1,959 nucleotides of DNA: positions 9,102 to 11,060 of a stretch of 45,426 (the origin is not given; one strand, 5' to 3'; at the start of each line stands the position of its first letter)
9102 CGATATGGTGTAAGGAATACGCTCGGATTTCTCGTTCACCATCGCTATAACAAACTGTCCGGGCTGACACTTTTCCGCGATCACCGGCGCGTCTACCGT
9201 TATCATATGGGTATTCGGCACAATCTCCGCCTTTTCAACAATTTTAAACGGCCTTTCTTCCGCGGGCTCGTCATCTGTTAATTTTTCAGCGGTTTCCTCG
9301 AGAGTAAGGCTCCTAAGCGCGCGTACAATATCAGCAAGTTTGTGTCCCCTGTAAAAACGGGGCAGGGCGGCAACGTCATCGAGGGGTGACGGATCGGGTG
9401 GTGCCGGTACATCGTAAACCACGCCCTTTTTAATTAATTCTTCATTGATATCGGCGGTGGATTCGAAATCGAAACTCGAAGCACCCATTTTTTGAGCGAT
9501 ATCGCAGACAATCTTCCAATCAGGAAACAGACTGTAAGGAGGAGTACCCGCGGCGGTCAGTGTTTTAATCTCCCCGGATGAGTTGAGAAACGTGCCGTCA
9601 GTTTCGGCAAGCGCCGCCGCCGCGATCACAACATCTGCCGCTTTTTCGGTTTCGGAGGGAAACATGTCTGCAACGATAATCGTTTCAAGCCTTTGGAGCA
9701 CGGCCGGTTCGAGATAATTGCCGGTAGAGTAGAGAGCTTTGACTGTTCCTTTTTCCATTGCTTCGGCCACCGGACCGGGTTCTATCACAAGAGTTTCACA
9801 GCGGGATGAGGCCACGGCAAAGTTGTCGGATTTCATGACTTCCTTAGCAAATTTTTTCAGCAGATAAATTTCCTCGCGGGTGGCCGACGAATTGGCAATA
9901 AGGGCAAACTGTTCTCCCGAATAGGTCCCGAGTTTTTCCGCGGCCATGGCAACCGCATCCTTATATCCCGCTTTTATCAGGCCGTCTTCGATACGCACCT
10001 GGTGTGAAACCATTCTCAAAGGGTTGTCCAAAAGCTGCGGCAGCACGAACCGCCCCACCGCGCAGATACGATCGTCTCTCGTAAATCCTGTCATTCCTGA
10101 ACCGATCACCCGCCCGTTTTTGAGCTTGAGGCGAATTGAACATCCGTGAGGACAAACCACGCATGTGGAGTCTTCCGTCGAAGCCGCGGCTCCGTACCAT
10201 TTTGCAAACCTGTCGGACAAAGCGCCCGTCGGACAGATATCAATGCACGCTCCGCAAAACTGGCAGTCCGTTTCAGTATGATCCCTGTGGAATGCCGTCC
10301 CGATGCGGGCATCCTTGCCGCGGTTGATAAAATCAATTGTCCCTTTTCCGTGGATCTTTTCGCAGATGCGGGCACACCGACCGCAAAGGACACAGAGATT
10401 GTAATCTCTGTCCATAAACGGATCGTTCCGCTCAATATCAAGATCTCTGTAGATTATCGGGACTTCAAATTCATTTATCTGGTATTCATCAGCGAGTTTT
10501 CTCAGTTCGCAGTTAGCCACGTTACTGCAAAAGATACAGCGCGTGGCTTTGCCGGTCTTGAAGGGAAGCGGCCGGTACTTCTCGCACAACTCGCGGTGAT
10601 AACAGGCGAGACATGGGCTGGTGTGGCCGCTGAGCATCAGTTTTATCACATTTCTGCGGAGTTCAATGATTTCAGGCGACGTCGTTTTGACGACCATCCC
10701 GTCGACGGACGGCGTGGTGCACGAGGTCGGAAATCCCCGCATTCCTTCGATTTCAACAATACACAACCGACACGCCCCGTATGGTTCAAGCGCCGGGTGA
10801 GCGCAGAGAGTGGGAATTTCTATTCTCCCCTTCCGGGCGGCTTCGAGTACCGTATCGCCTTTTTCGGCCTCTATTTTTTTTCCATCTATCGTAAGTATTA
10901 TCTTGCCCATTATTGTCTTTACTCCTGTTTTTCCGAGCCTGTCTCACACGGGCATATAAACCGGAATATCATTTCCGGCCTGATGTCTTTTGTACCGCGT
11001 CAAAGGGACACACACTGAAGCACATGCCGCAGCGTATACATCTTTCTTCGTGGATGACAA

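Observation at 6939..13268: Operon of NuoE-like, NuoF-like, a NuoG-like::NfnA fusion and NfnB/GltD-like: candidate Bfu/Stn-type electron-bifurcating NAD(P)H-ferredoxin oxidoreductase with a fused NfnA module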

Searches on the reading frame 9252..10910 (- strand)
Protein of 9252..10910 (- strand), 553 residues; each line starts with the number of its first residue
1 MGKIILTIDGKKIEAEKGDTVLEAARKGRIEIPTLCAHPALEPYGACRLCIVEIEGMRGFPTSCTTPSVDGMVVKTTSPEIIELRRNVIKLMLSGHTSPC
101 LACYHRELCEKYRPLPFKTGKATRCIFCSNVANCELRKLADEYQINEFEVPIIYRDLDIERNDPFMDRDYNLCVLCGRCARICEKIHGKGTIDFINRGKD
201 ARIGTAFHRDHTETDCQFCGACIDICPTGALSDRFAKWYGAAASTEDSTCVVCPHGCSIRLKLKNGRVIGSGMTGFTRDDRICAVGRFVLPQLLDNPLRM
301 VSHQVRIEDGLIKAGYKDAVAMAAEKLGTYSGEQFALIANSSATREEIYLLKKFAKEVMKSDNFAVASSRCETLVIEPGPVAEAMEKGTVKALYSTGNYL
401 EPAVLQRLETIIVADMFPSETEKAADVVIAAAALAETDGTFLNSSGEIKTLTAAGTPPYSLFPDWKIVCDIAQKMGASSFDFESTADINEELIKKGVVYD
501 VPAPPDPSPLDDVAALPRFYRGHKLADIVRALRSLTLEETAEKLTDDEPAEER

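Call 46: search_solved_structures(query=window:9252-10910:-, max_evalue=1e-20, show_alignments=5)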
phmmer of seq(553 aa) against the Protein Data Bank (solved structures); distinct sequences matched with E-value up to 1e-20: 49.
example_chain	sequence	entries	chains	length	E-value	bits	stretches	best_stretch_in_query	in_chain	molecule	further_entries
9bov_A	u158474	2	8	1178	6.1e-58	199.9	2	120-358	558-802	Molybdopterin oxidoreductase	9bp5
7t2r_A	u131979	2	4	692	7.3e-58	199.7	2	120-361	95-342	NiFe hydrogenase subunit A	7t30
6tg9_A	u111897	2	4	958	2.2e-56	194.8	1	4-371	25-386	Formate dehydrogenase subunit alpha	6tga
9wxb_B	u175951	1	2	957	2.5e-56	194.6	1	4-371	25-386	Formate dehydrogenase alpha subunit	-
8oh5_C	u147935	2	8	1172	1.6e-51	178.8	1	122-358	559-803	Formate dehydrogenase-O, major subunit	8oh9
8a6t_A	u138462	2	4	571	1.9e-47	165.3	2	2-104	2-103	Electron bifurcating hydrogenase subunit HydA1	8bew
8rqz_C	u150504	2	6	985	3.6e-40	141.3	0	387-499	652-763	Probable oxidoreductase YjgC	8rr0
9gzq_A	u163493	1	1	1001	3.8e-40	141.2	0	387-499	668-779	Probable oxidoreductase YjgC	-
7p5h_A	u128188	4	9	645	4.6e-39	137.6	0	125-234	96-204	Fe-hydrogenase, subunit alpha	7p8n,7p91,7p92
6gcs_A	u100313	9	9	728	2.9e-35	125.1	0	3-110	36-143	75-KDA PROTEIN (NUAM) | Subunit NUAM of NADH:Ubiquinone Oxidoreductase (Complex I) | NADH-ubiquinone oxidoreductase 78 kDa subunit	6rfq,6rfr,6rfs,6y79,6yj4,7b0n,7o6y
7vw6_A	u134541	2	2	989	1e-34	123.3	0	142-309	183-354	Formate dehydrogenase | Tungsten-containing formate dehydrogenase alpha subunit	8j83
7e5z_A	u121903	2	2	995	1e-34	123.3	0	142-309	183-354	Formate dehydrogenase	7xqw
8e9g_G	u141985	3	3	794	2.5e-33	118.7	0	4-106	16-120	NADH-quinone oxidoreductase subunit G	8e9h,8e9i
7q5y_A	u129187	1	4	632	9.8e-33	116.7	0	116-267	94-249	NADH dehydrogenase I chain G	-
7q4v_A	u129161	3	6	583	3.4e-32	115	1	3-111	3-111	Iron hydrogenase HydA1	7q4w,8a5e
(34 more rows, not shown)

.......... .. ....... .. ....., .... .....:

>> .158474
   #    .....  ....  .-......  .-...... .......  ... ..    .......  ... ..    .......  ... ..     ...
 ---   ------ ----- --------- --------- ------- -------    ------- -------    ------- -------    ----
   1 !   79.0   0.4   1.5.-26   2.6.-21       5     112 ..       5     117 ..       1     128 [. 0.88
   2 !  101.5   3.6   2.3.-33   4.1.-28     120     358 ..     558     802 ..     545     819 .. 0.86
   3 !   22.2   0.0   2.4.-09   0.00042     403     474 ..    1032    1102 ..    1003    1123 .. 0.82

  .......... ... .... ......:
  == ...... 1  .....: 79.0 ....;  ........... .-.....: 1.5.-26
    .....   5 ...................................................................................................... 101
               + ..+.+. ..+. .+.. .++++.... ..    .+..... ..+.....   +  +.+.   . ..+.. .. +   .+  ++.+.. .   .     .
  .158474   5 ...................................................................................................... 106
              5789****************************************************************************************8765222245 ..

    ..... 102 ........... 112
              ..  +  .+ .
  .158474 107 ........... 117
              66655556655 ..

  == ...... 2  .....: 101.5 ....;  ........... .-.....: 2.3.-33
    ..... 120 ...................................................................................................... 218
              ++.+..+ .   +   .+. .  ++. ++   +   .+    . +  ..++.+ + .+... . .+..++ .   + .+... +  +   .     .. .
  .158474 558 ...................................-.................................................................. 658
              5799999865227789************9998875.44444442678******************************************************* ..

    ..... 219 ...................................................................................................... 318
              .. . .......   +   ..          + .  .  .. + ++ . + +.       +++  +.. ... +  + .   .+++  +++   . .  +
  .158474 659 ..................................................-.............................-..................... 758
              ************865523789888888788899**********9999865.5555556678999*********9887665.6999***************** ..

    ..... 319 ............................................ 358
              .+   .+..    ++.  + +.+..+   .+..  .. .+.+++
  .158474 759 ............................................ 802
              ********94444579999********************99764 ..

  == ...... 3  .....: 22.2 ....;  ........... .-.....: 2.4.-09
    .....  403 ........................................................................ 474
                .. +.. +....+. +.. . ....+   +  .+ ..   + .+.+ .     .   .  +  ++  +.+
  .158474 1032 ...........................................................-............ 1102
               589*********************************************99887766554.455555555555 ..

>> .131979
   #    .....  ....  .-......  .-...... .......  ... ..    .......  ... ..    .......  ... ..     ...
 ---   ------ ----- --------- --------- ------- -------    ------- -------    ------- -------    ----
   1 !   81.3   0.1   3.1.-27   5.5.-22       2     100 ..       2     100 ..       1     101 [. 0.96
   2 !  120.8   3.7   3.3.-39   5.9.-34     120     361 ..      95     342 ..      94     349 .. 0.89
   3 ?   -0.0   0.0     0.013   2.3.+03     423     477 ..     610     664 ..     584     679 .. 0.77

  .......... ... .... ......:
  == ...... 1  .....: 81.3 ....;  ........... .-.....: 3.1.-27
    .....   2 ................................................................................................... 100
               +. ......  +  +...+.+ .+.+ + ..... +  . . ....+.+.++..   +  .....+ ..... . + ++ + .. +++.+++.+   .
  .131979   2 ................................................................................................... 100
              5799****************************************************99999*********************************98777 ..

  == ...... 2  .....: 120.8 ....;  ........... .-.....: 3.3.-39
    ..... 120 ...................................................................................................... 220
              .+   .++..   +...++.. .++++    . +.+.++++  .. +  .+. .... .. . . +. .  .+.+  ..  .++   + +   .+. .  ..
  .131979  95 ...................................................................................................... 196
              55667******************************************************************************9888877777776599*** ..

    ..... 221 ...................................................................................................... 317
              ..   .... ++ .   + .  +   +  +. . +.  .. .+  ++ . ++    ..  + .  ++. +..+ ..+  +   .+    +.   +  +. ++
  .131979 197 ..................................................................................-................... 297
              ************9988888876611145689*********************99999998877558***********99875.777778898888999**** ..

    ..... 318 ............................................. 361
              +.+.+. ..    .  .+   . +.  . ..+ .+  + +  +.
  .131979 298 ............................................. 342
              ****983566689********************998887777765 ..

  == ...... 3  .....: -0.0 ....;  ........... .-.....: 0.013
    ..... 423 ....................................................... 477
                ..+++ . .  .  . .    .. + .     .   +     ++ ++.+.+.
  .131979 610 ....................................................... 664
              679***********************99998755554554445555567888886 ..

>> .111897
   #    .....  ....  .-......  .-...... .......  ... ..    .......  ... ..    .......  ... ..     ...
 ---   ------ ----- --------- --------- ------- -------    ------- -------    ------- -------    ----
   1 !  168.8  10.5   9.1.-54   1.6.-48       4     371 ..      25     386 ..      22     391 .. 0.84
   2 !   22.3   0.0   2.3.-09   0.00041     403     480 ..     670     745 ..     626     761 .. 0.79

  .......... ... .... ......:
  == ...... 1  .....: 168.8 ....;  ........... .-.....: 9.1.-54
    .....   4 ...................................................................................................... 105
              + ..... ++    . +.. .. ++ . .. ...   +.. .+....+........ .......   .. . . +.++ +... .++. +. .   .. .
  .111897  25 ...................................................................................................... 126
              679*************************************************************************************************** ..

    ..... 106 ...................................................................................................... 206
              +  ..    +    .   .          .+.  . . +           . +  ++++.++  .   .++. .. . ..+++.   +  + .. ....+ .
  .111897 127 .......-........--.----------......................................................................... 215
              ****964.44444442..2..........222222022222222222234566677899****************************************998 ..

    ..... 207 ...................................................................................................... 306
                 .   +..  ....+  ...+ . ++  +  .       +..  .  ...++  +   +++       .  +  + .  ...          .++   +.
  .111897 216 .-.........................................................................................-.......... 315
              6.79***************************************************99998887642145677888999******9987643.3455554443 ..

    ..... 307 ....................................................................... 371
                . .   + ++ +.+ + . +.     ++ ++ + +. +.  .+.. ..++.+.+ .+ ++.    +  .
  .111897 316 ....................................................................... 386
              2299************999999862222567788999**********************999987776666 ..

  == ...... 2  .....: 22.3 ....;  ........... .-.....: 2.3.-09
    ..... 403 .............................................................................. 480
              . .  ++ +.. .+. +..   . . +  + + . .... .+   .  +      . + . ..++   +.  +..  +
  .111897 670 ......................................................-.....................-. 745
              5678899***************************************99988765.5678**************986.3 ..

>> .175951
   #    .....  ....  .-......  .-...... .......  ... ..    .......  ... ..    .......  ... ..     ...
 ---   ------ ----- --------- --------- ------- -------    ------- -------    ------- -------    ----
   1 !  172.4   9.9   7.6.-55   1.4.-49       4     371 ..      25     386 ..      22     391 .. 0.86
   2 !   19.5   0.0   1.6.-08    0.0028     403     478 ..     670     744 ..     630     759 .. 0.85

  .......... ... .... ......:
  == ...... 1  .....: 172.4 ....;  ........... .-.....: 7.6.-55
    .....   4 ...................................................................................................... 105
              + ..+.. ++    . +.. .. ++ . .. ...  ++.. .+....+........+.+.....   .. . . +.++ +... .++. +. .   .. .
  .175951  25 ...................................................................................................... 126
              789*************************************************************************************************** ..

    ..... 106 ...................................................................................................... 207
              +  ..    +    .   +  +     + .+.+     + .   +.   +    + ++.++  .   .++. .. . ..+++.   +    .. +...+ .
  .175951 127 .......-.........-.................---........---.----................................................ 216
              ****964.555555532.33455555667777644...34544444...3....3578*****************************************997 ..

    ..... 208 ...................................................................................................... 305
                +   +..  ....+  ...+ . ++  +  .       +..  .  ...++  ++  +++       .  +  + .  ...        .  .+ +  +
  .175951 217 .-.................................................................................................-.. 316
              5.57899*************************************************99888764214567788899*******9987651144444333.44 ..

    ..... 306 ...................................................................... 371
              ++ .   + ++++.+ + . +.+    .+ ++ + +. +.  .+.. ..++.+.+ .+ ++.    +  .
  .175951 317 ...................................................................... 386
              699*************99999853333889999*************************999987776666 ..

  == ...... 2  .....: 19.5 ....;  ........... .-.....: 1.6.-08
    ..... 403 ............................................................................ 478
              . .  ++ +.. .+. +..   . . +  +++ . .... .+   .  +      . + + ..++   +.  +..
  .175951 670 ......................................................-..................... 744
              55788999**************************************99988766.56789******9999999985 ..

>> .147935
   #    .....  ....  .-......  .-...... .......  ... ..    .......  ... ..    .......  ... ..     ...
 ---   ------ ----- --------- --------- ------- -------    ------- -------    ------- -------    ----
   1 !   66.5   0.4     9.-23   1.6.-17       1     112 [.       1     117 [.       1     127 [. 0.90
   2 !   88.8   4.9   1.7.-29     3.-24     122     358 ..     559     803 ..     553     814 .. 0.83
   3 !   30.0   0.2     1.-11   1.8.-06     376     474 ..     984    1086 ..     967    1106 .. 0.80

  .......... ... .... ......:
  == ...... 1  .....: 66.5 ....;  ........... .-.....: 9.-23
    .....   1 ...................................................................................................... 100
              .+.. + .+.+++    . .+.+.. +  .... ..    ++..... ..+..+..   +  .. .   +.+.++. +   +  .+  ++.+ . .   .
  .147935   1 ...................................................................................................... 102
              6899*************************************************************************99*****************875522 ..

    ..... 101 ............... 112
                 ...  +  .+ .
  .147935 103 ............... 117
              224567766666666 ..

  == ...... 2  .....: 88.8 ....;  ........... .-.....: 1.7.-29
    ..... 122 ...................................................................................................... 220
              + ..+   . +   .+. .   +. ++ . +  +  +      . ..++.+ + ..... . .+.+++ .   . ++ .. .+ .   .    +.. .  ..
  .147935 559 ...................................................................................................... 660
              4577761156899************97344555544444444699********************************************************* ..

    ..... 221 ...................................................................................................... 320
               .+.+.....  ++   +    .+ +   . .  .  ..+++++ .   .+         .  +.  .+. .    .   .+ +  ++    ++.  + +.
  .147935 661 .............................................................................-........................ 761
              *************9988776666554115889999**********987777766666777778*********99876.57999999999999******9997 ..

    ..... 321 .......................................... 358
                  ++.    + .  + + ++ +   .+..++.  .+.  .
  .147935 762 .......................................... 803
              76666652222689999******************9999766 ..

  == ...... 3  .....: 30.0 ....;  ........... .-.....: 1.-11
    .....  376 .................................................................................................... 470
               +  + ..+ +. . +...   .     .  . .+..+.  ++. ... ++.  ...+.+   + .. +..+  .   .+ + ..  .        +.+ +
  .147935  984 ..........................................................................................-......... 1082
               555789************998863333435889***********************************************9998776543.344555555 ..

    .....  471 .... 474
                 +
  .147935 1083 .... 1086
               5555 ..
